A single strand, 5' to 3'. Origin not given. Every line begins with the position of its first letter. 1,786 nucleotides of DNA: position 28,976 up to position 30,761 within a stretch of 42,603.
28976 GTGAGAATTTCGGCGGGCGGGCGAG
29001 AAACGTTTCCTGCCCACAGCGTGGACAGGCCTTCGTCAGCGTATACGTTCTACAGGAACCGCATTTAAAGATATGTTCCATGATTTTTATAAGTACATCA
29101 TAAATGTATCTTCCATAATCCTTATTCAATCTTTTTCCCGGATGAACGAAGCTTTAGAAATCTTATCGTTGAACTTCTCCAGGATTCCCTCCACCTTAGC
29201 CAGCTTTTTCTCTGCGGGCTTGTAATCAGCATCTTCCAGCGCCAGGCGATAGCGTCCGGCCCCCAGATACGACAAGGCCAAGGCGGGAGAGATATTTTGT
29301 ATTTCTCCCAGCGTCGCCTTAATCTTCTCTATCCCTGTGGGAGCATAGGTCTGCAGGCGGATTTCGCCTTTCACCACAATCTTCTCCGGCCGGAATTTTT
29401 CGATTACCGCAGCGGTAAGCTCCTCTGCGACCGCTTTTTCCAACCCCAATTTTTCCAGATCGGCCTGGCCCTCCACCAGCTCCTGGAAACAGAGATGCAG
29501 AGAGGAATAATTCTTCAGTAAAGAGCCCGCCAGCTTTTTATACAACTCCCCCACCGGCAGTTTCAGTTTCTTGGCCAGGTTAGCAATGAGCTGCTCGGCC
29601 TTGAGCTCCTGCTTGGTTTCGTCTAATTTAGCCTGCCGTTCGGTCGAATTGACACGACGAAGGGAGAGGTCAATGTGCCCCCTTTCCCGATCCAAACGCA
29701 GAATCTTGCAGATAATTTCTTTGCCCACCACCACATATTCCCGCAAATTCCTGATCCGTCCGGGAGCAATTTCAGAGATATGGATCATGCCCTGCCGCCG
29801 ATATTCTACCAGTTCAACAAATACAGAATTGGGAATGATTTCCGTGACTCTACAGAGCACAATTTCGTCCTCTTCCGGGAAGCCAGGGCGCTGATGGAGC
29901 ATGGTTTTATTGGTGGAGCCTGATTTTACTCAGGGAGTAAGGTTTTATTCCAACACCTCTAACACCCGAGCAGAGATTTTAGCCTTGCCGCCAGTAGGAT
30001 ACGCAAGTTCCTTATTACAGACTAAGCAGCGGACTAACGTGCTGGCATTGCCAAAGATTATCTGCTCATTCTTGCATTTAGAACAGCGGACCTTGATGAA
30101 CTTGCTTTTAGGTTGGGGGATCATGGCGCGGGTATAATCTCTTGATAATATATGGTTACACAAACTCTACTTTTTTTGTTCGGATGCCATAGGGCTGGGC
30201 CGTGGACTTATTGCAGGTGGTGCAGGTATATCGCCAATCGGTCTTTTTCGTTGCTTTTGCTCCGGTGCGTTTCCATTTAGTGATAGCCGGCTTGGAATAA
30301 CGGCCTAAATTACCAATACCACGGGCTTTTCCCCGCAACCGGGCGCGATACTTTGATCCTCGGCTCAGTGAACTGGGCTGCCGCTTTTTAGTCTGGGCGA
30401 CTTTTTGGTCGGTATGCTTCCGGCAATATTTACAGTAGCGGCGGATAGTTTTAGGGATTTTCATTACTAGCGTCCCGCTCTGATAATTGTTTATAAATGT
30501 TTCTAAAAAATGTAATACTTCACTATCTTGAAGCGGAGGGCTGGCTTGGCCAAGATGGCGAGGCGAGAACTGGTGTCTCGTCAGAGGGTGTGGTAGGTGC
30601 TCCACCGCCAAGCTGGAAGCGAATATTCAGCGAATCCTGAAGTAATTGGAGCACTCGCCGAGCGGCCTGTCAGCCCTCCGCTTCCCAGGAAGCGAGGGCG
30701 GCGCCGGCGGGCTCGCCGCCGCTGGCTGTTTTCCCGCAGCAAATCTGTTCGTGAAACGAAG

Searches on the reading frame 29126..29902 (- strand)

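Call 40: search_protein_families(library=pfam, proteins=[window:29126-29902:-], max_evalue=0.00001)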
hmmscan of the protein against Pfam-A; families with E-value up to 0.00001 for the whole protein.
window:29126-29902:- (258 aa): 2 families
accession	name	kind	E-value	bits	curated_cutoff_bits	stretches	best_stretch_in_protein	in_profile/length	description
PF07541.17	EIF_2_alpha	-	1.1e-16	61.2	22.8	1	120-227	1-114/114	Eukaryotic translation initiation factor 2 alpha subunit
PF00575.29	S1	-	1.7e-11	44.7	22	1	9-82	2-74/74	S1 RNA binding domain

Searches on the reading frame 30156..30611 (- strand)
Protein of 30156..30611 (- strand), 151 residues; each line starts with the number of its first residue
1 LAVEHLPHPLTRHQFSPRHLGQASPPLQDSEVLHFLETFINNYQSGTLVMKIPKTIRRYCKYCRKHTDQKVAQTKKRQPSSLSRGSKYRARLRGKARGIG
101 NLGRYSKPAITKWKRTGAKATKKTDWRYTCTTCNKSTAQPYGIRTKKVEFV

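Call 40: search_protein_families(library=pfam, proteins=[window:30156-30611:-], max_evalue=0.00001)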
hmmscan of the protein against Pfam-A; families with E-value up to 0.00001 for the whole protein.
window:30156-30611:- (151 aa): 1 family
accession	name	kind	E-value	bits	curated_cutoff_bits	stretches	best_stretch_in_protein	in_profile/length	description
PF00935.25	Ribosomal_L44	-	8.8e-12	45.7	25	1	65-151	1-76/76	Ribosomal protein L44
